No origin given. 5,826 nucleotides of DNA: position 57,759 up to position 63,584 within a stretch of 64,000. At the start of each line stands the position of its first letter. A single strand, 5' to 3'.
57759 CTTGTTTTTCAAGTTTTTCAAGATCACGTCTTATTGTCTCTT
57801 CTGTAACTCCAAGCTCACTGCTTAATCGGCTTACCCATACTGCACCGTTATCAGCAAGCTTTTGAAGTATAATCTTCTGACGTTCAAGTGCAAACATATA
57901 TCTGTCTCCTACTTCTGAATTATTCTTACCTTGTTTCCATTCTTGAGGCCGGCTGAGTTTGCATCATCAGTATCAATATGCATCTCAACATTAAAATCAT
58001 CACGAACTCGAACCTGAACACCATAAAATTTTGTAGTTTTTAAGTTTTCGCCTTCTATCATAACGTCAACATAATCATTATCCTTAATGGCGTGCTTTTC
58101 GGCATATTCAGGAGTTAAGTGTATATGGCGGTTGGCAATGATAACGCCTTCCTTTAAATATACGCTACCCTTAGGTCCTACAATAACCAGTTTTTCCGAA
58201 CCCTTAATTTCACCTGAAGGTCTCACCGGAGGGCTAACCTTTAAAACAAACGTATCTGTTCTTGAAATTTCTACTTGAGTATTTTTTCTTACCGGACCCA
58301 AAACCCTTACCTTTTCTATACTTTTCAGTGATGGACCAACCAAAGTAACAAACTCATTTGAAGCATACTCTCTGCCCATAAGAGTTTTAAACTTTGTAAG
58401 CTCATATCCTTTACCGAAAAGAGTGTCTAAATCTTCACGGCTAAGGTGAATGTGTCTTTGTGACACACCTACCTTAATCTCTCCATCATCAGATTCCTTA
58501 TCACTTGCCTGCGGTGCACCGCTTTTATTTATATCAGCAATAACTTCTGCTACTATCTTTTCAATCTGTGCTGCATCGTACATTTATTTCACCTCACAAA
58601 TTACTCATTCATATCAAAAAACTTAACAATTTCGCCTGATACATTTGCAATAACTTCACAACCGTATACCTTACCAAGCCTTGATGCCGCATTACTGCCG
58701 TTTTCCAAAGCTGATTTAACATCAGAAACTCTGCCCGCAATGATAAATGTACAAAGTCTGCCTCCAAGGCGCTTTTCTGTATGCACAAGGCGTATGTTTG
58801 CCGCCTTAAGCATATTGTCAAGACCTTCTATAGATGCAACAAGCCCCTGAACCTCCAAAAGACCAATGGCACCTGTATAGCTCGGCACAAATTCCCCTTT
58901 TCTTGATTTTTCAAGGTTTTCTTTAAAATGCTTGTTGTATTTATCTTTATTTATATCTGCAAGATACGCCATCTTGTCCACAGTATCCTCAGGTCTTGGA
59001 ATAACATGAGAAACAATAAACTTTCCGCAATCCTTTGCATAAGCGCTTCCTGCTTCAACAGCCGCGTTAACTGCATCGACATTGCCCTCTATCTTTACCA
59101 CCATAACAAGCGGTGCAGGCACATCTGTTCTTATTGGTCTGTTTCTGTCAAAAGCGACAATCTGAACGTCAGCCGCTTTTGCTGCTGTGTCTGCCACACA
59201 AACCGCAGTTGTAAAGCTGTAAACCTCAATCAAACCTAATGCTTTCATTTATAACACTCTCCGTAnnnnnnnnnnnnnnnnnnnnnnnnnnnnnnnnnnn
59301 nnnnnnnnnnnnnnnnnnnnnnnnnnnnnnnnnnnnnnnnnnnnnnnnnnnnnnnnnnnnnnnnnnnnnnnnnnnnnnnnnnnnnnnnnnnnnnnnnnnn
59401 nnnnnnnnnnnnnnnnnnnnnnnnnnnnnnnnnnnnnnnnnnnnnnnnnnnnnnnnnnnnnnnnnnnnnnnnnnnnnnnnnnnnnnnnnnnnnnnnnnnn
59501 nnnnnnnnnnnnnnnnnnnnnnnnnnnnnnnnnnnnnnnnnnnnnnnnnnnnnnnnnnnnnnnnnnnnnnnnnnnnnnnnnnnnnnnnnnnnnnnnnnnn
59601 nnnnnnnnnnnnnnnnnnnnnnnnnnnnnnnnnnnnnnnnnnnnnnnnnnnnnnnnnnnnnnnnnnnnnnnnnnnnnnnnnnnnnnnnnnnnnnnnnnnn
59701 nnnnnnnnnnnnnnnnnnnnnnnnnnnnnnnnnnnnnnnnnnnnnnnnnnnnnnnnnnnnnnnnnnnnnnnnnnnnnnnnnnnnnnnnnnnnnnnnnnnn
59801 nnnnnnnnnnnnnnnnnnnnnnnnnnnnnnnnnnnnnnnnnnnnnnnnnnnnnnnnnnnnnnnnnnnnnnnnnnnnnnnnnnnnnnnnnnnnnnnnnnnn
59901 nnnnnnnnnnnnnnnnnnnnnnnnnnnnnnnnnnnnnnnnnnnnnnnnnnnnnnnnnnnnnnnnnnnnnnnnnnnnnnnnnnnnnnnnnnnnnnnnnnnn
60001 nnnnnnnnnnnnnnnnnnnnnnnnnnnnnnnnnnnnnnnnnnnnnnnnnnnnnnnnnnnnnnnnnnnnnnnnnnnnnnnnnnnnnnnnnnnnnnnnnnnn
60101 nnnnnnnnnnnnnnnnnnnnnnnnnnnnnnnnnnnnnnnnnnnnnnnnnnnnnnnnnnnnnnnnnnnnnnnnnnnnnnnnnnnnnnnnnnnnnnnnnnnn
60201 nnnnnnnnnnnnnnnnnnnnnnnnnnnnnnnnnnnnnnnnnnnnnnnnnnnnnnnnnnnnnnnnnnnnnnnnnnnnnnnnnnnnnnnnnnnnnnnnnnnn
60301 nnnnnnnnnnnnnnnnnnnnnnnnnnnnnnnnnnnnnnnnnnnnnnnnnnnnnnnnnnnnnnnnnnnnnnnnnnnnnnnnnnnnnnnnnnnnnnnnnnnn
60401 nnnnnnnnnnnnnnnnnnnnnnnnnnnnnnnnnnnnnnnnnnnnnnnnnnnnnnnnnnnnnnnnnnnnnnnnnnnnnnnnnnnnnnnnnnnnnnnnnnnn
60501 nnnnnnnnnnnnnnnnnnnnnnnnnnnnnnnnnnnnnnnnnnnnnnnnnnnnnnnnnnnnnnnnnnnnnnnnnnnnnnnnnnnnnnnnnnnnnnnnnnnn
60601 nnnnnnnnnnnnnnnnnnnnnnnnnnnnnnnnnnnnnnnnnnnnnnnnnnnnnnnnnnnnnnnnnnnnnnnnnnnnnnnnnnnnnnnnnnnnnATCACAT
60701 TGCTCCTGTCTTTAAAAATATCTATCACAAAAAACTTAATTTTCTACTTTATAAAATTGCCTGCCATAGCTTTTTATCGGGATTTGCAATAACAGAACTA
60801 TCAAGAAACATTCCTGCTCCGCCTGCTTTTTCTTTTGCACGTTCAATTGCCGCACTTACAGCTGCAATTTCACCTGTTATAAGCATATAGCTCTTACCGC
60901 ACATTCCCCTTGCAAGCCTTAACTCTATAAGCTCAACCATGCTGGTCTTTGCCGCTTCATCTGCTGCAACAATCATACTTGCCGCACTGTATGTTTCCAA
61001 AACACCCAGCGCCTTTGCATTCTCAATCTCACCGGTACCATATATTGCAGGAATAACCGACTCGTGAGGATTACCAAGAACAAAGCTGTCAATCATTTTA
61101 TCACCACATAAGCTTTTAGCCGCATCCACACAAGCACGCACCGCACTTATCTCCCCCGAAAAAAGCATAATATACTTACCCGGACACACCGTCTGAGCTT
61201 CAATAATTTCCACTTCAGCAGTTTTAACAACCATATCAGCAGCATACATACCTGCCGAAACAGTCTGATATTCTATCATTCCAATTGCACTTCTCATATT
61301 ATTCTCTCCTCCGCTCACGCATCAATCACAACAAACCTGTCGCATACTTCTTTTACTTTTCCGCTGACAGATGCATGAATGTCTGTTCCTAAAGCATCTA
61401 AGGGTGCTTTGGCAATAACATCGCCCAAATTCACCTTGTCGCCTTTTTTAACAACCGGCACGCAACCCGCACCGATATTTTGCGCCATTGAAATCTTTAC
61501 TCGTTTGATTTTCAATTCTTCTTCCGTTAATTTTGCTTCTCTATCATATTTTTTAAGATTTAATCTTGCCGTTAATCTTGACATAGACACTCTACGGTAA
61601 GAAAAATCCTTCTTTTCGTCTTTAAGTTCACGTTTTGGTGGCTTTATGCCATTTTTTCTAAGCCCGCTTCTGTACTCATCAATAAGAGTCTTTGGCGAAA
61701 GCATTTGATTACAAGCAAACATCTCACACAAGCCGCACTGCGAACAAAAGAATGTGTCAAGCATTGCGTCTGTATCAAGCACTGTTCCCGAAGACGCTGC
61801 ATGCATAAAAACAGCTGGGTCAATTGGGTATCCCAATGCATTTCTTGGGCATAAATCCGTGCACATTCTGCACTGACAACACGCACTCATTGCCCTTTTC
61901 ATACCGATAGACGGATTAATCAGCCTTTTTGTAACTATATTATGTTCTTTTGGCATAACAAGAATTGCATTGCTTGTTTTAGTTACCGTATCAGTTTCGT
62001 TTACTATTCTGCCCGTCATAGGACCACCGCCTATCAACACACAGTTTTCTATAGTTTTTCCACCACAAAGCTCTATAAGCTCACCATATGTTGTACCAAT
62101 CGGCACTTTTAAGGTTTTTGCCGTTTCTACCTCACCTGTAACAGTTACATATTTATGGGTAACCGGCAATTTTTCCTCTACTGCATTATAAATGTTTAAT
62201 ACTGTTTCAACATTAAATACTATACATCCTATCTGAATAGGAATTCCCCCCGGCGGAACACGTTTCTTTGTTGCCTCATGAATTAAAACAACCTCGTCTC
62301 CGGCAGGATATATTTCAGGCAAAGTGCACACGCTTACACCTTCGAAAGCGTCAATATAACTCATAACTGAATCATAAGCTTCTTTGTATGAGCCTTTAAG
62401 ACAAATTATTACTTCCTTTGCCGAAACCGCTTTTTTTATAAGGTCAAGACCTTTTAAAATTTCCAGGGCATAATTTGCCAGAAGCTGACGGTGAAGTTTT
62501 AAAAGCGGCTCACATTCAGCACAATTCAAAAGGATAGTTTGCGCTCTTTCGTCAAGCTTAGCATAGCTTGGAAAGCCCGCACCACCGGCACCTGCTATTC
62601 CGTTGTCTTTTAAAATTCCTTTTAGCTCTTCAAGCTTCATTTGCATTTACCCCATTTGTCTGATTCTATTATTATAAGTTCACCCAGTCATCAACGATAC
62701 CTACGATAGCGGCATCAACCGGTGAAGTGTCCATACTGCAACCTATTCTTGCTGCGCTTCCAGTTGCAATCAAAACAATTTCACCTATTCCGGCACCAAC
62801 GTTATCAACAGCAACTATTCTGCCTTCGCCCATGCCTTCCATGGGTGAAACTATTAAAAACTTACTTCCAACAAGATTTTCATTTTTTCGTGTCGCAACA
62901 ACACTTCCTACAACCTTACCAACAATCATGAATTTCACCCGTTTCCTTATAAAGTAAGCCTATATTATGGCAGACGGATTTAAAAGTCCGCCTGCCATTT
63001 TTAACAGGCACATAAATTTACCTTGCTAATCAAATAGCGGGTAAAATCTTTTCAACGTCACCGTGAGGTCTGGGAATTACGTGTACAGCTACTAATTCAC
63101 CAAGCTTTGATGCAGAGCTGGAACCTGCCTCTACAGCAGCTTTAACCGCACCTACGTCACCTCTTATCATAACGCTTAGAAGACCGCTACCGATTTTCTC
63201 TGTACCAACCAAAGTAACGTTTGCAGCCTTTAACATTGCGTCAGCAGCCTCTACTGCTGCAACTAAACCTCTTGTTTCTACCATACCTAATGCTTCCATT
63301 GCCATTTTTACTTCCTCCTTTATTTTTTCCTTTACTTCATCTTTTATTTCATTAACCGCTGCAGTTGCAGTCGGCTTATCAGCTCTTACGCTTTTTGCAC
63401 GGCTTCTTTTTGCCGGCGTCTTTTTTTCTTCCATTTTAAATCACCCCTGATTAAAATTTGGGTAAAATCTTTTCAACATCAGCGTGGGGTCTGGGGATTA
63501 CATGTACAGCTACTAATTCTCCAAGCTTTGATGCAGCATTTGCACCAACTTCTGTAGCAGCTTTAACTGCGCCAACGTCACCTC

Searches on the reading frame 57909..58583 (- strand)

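Call 4: search_protein_families(library=pfam, proteins=[window:57909-58583:-])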
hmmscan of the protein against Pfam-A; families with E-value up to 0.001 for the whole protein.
window:57909-58583:- (224 aa): 1 family
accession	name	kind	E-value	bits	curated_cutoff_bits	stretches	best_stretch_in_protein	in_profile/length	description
PF06130.18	PTAC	-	3.8e-68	229.2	25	1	38-214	2-176/176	Phosphate propanoyltransferase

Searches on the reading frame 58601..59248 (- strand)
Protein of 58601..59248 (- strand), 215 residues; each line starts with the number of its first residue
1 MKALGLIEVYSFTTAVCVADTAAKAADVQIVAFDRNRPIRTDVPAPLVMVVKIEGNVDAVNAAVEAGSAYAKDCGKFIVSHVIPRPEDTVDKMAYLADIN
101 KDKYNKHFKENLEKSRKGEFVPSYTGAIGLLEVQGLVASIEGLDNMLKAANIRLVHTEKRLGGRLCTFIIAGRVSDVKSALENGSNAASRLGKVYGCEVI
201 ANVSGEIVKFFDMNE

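Call 4: search_protein_families(library=pfam, proteins=[window:58601-59248:-])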
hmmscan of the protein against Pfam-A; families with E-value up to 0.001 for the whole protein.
window:58601-59248:- (215 aa): 1 family
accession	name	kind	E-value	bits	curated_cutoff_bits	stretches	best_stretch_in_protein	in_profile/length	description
PF00936.24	BMC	-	1.3e-41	140.8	24.5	2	3-86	1-75/75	BMC domain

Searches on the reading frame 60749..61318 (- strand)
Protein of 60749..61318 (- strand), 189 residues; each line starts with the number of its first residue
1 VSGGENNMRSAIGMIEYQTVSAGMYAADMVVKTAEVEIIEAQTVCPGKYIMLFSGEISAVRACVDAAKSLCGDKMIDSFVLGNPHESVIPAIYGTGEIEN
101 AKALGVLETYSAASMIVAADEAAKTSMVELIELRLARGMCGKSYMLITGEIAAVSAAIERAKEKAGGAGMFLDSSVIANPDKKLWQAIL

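Call 4: search_protein_families(library=pfam, proteins=[window:60749-61318:-])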
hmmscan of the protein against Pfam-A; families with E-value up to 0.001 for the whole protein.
window:60749-61318:- (189 aa): 1 family
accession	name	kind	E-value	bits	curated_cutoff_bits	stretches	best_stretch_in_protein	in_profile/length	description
PF00936.24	BMC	-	4.3e-43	145.6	24.5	2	11-84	1-75/75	BMC domain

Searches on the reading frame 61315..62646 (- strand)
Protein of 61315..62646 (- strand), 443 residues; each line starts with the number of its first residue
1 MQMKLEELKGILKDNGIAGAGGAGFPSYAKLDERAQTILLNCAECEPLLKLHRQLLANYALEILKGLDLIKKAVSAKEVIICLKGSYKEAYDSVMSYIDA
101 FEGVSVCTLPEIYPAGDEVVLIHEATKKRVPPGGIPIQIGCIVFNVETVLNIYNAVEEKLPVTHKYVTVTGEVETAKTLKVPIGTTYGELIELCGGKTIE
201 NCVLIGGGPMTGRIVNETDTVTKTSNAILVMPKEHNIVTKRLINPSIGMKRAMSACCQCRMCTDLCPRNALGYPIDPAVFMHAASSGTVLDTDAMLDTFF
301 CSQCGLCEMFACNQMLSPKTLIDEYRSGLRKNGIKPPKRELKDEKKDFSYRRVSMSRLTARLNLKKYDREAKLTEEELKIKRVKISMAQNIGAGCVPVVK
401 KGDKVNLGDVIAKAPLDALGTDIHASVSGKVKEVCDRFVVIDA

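Call 4: search_protein_families(library=pfam, proteins=[window:61315-62646:-])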
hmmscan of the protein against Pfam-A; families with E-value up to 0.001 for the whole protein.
window:61315-62646:- (443 aa): 4 families
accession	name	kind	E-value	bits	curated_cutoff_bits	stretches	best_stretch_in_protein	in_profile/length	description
PF01512.22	Complex1_51K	-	5.6e-40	137.1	31.2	1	13-153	2-149/150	Nuo51 FMN-binding domain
PF13375.12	RnfC_N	-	1.6e-14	54.2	25.6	1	377-438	24-84/101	RnfC Barrel sandwich hybrid domain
PF10531.15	SLBB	-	2.2e-10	40.6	27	1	166-212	1-53/55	SLBB domain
PF13534.11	Fer4_17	-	1.1e-09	39.1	22.2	1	255-316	1-60/61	4Fe-4S dicluster domain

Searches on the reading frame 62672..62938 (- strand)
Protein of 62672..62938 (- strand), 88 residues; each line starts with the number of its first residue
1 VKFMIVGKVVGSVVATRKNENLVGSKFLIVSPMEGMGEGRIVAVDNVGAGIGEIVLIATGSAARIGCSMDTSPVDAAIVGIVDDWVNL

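Call 4: search_protein_families(library=pfam, proteins=[window:62672-62938:-])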
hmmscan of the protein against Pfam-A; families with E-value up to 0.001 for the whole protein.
window:62672-62938:- (88 aa): 1 family
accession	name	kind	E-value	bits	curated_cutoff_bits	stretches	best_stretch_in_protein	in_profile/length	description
PF03319.19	EutN_CcmL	-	2.3e-28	99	25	1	4-83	1-83/83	Ethanolamine utilisation protein EutN/carboxysome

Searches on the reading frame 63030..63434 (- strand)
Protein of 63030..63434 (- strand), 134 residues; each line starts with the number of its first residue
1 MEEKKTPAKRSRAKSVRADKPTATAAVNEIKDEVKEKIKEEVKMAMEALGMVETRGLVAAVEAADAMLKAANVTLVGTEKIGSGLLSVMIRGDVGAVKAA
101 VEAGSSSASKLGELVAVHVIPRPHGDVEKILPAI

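Call 4: search_protein_families(library=pfam, proteins=[window:63030-63434:-])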
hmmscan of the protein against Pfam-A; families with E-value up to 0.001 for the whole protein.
window:63030-63434:- (134 aa): 1 family
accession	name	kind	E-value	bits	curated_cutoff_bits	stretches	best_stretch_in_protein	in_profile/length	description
PF00936.24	BMC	-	1.4e-29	102.3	24.5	1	48-123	1-75/75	BMC domain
